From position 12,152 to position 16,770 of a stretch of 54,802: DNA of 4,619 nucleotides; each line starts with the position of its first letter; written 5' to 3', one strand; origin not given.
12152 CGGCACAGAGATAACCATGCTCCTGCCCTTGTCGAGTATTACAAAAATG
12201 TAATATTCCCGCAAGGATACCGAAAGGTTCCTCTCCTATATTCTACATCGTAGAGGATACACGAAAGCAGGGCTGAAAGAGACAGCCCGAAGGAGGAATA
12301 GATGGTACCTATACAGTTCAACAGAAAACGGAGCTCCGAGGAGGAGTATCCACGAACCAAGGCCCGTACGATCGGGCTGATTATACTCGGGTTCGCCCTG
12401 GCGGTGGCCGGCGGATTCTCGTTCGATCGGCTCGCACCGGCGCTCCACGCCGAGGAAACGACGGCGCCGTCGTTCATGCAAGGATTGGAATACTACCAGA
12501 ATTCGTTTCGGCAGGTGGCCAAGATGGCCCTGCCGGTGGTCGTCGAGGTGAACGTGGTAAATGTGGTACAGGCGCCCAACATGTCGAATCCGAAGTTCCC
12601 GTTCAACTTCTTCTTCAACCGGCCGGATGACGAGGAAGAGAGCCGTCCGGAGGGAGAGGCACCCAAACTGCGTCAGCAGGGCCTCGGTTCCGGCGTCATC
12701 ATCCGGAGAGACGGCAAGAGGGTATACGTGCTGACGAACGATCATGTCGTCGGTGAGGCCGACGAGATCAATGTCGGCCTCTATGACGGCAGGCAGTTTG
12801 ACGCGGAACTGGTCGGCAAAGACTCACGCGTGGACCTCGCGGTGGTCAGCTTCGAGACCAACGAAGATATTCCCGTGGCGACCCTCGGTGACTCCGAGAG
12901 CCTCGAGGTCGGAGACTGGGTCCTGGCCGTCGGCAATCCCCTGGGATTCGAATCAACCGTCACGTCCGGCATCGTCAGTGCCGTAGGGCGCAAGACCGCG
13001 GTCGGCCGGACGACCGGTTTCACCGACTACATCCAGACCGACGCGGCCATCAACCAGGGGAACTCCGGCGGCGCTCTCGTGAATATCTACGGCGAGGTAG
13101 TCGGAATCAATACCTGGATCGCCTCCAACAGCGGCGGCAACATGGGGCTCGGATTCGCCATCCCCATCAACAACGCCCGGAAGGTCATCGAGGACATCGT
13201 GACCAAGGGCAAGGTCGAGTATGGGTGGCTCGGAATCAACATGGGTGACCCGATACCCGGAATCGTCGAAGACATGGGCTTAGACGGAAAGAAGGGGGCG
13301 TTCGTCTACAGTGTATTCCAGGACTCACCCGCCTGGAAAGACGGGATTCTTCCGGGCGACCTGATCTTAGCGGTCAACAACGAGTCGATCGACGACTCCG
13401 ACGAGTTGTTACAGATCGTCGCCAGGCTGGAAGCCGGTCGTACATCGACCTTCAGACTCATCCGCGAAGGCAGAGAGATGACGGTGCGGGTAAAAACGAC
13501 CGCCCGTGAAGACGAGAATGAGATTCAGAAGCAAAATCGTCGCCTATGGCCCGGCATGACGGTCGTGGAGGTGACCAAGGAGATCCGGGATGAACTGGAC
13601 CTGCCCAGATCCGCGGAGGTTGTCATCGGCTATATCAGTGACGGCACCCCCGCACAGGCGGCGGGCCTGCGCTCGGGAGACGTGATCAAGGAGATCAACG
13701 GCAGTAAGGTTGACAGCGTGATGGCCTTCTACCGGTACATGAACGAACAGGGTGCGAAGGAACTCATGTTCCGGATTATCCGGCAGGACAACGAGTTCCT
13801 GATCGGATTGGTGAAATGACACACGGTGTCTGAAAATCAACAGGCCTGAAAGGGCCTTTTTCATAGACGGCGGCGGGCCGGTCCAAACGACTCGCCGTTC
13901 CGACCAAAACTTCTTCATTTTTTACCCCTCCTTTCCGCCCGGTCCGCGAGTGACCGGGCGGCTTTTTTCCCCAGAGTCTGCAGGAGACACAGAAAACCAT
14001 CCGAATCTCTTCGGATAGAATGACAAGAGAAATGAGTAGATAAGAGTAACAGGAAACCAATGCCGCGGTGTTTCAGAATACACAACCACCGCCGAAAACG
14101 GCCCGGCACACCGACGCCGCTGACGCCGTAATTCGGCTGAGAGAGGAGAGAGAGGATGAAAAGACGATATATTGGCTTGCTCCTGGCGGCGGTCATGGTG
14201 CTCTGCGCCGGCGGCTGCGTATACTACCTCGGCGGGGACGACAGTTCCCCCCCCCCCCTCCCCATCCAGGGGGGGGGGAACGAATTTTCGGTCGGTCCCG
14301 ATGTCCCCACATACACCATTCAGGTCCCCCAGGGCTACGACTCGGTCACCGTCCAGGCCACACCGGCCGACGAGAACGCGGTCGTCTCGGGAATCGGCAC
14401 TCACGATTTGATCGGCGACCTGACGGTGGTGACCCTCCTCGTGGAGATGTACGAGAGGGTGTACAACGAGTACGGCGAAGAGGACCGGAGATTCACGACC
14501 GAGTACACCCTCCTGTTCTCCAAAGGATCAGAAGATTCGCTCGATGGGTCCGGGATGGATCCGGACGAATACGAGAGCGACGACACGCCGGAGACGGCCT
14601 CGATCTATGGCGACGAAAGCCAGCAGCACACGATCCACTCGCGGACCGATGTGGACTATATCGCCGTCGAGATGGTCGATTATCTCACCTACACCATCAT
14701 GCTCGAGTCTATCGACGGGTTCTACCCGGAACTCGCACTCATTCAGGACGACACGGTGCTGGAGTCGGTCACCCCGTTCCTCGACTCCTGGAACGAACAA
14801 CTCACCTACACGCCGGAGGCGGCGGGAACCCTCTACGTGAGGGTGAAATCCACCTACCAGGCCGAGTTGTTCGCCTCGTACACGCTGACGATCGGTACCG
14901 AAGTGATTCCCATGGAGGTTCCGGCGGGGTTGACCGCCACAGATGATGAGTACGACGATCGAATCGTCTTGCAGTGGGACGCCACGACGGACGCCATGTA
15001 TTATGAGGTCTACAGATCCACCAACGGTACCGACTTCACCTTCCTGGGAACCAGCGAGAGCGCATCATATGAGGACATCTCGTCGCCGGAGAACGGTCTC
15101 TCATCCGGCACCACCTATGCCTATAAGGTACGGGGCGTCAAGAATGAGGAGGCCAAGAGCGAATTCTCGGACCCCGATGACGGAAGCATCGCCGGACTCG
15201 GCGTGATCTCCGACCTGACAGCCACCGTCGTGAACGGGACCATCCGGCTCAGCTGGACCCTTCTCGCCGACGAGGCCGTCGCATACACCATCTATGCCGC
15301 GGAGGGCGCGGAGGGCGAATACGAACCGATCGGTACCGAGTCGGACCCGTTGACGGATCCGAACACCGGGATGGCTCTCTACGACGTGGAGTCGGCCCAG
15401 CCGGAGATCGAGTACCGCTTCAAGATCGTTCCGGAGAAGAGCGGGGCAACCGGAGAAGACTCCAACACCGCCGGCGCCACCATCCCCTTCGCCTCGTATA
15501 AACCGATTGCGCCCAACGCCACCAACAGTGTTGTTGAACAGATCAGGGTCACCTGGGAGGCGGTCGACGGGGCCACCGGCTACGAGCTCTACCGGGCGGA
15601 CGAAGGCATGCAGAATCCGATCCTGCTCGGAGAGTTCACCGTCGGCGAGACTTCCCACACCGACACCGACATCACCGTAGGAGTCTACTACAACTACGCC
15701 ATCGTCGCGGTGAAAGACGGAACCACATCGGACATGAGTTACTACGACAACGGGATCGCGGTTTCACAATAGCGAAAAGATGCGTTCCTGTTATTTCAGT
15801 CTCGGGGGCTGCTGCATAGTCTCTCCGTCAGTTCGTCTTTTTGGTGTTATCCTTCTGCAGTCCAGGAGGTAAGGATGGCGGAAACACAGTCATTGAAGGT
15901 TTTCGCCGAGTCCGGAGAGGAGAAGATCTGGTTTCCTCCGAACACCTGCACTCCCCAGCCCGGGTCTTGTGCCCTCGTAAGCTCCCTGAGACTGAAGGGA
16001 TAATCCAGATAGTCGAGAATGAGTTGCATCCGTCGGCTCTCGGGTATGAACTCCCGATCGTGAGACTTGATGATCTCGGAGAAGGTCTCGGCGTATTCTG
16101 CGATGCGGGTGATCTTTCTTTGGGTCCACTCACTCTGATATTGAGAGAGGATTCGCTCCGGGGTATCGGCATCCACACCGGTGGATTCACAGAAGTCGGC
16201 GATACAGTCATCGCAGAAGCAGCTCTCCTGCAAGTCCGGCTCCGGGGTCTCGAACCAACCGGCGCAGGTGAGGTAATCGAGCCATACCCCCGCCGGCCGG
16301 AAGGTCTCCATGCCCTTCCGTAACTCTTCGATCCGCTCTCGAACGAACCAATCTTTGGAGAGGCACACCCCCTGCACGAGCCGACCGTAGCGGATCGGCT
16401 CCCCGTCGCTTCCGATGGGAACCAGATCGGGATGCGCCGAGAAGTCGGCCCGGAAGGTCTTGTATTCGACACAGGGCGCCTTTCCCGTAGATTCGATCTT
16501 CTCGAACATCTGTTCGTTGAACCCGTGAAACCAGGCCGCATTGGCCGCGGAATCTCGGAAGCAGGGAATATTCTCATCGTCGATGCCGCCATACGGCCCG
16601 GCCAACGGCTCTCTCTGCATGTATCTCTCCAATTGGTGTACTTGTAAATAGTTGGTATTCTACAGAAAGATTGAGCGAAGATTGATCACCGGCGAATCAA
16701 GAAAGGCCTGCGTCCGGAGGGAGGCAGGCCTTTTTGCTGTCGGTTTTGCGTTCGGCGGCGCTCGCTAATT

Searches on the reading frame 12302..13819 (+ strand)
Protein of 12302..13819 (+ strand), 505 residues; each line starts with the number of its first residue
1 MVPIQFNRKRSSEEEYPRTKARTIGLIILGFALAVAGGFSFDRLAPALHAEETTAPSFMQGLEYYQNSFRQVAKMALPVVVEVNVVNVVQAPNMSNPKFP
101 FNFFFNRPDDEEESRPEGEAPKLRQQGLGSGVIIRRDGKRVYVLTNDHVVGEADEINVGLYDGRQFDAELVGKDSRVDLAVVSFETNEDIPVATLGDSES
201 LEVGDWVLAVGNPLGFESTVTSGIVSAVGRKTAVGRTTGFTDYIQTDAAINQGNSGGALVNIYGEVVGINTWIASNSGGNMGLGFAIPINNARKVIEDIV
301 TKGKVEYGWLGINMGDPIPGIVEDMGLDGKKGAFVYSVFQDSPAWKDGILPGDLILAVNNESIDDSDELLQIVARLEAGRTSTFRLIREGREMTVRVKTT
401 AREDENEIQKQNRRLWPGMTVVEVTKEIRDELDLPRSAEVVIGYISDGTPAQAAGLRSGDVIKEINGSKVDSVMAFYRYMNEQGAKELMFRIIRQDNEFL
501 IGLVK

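Call 5: search_protein_families(library=pfam, proteins=[window:12302-13819:+], max_evalue=0.01)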
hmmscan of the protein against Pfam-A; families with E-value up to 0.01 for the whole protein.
window:12302-13819:+ (505 aa): 6 families
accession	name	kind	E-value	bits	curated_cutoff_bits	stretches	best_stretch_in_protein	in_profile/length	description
PF13365.12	Trypsin_2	-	2.8e-35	122.6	27.6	1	129-269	1-144/144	Trypsin-like peptidase domain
PF13180.12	PDZ_2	-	6.7e-22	78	27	2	330-399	11-80/80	PDZ domain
PF17820.7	PDZ_6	-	2.5e-19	69.2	27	2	335-374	2-41/54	PDZ domain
PF00089.32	Trypsin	-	8e-19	68.8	20.6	1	131-296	29-220/220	Trypsin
PF00595.29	PDZ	-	3.5e-15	56.6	23.2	2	308-366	10-60/81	PDZ domain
PF14685.13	PDZ_Tricorn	-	1.1e-06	29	25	1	453-497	35-81/88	Tricorn protease PDZ domain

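Call 28: find_encoding_contigs(protein=window:12302-13819:+, flank=10000, max_places=10)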
Protein window:12302-13819:+ (505 aa): 2 contigs read that carry it; 2 places shown.
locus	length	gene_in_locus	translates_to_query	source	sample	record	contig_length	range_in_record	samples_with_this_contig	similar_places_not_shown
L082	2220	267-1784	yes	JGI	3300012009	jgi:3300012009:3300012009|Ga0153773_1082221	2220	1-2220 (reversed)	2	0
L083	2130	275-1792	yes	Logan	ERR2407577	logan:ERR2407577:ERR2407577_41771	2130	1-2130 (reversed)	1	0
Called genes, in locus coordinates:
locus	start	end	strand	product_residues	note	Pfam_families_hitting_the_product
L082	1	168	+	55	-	?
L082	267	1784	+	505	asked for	PF00089:Trypsin, PF13365:Trypsin_2, PF00595:PDZ (weak), PF13180:PDZ_2, PF17820:PDZ_6, PF00595:PDZ (weak), PF13180:PDZ_2 (weak), PF17820:PDZ_6 (weak), +1 more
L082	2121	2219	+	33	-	?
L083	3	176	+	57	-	?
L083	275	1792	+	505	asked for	PF00089:Trypsin, PF13365:Trypsin_2, PF00595:PDZ (weak), PF13180:PDZ_2, PF17820:PDZ_6, PF00595:PDZ (weak), PF13180:PDZ_2 (weak), PF17820:PDZ_6 (weak), +1 more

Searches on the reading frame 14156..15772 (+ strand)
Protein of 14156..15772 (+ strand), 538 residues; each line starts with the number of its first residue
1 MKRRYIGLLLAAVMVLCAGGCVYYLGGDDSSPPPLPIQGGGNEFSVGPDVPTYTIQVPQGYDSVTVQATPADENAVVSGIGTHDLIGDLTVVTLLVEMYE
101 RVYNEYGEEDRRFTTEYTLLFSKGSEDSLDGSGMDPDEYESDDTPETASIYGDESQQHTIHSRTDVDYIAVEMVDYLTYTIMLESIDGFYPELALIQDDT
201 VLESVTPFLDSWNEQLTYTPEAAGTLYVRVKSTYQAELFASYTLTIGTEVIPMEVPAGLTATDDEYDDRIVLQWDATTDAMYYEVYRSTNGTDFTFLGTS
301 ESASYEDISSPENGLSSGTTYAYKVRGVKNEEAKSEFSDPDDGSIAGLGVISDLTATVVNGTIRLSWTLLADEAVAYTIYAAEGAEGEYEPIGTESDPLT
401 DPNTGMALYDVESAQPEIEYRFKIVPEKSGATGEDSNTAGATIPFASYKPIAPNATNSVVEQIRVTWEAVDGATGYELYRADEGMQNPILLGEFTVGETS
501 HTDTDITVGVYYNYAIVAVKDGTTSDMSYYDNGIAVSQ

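Call 5: search_protein_families(library=pfam, proteins=[window:14156-15772:+], max_evalue=0.01)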
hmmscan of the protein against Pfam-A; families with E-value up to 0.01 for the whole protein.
window:14156-15772:+ (538 aa): 2 families
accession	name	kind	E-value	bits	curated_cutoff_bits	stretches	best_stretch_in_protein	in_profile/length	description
PF21910.2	GH85_C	-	1.7e-10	41.6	27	1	270-336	19-85/95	GH85 endohexosaminidases, C-terminal domain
PF00041.27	fn3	-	7.7e-10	39.3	25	0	256-338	3-78/84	Fibronectin type III domain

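Call 6: find_homologous_proteins(query=window:14156-15772:+)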
Query window:14156-15772:+ (538 aa): 8 proteins with E <= 0.001 among 8000 candidates.
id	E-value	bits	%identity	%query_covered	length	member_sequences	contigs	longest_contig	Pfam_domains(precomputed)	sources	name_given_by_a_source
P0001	0.0e+0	1190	100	100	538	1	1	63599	PF21910.3,PF00041.28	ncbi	-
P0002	0.0e+0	1145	97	100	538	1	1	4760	PF12733.14,PF21910.3,PF00041.28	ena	-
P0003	1.4e-22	99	25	58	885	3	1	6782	PF25832.1,PF00963.25,PF25833.1,PF21910.3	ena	-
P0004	5.7e-11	60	24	49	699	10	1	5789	PF16383.11,PF03734.20,PF25833.1,PF21910.3,PF00041.28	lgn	-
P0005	1.8e-9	55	22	57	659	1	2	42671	PF16383.11,PF12799.14,PF21910.3,PF00041.28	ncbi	-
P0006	1.7e-6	46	26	49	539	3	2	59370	PF00877.26,PF21910.3,PF00041.28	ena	-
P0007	8.3e-5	40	27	49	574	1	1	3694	PF21910.3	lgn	-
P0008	1.1e-4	40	23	50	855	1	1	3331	PF25833.1,PF01520.24,PF21910.3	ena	-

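Call 7: find_encoding_contigs(protein=P0002, flank=5000)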
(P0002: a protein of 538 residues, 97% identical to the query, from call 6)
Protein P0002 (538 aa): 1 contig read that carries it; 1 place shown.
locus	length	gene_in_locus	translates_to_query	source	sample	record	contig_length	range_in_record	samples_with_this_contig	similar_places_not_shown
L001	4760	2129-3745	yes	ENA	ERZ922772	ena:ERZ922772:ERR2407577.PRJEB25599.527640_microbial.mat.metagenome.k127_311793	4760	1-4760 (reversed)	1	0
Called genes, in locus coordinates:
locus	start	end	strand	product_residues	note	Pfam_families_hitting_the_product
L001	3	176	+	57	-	?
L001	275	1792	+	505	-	PF00089:Trypsin, PF13365:Trypsin_2, PF00595:PDZ (weak), PF13180:PDZ_2, PF17820:PDZ_6, PF00595:PDZ (weak), PF13180:PDZ_2 (weak), PF17820:PDZ_6 (weak), +1 more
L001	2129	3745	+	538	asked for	PF00041:fn3 (faint), PF12733:Cadherin-like (weak), PF21910:GH85_C (weak)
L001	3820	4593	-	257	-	-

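Call 8: find_encoding_contigs(protein=P0001, flank=3000)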
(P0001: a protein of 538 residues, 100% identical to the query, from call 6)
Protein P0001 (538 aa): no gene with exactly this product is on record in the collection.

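Call 14: find_related_loci(query=window:14156-15772:+, collection=genome_contigs, flank=6000)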
Query window:14156-15772:+ (538 aa) in genome_contigs; peptide patterns used: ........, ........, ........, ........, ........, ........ (x = any residue, [..] = any of these).
42 stretches matched a pattern, but none encodes a relative of the query by tblastn (E <= 1e-3).

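Call 15: find_related_loci(query=window:14156-15772:+, collection=metagenome_contigs, flank=3000)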
Query window:14156-15772:+ (538 aa) in metagenome_contigs; peptide patterns used: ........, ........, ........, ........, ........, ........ (x = any residue, [..] = any of these).
62 stretches matched a pattern, but none encodes a relative of the query by tblastn (E <= 1e-3).

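Call 20: list_cluster_members(proteins=[P0001, P0002])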
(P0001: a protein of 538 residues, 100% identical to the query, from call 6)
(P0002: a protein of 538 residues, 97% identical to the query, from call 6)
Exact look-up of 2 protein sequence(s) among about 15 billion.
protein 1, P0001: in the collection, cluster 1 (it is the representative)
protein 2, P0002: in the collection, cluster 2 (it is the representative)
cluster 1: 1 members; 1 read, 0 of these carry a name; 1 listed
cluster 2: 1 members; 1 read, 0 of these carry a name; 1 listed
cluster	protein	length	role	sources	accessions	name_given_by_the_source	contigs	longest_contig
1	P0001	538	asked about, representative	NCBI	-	-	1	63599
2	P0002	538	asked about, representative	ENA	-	-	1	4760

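Call 24: search_protein_families(library=pfam, proteins=[L001:2189-2533:+], max_evalue=10)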
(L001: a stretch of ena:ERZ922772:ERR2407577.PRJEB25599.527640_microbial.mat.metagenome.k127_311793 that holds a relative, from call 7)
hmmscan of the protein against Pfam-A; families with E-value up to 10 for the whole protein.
L001:2189-2533:+ (115 aa): 1 family
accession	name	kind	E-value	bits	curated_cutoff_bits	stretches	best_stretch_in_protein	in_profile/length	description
PF12733.13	Cadherin-like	-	9.8e-08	32.8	24.2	1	12-58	1-43/89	Cadherin-like beta sandwich domain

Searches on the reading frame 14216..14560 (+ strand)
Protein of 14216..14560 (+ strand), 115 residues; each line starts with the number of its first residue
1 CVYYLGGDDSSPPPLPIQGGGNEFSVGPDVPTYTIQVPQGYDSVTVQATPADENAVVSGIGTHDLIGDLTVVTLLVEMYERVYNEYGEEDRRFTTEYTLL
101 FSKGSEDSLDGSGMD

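Call 24: search_protein_families(library=pfam, proteins=[window:14216-14560:+], max_evalue=10)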
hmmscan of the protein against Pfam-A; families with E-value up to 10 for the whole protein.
window:14216-14560:+ (115 aa): 1 family
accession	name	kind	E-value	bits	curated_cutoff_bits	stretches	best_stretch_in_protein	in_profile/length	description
PF12733.13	Cadherin-like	-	0.0026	18.6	24.2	1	25-58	12-43/89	Cadherin-like beta sandwich domain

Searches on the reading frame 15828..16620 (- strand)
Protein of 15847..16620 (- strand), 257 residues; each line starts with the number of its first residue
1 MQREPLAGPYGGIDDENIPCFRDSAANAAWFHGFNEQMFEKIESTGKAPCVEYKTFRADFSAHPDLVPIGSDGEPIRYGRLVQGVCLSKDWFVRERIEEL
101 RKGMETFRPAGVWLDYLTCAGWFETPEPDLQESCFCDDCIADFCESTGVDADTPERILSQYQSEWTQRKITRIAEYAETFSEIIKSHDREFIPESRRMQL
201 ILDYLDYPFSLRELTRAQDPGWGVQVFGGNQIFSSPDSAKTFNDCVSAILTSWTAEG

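Call 5: search_protein_families(library=pfam, proteins=[window:15828-16592:-], max_evalue=0.01)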
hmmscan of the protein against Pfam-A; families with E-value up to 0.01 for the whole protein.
window:15828-16592:- (254 aa): 0 families

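Call 42: find_encoding_contigs(protein=window:15847-16620:-, flank=4000, max_places=10)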
Protein window:15847-16620:- (257 aa): 1 contig read that carries it; 1 place shown.
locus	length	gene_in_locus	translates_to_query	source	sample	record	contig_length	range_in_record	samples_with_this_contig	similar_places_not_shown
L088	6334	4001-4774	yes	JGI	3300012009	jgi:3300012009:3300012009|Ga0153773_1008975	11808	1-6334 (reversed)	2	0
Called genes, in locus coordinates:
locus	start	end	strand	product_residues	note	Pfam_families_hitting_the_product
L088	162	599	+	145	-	PF02699:YajC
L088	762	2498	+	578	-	PF21760:SecD_1st, PF22599:SecDF_P1_head, PF03176:MMPL, PF00873:ACR_tran (weak), PF02355:SecD_SecF_C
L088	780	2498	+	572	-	PF21760:SecD_1st, PF22599:SecDF_P1_head, PF03176:MMPL, PF00873:ACR_tran (weak), PF02355:SecD_SecF_C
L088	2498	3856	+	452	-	PF02355:SecD_SecF_C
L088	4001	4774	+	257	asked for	-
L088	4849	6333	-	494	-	?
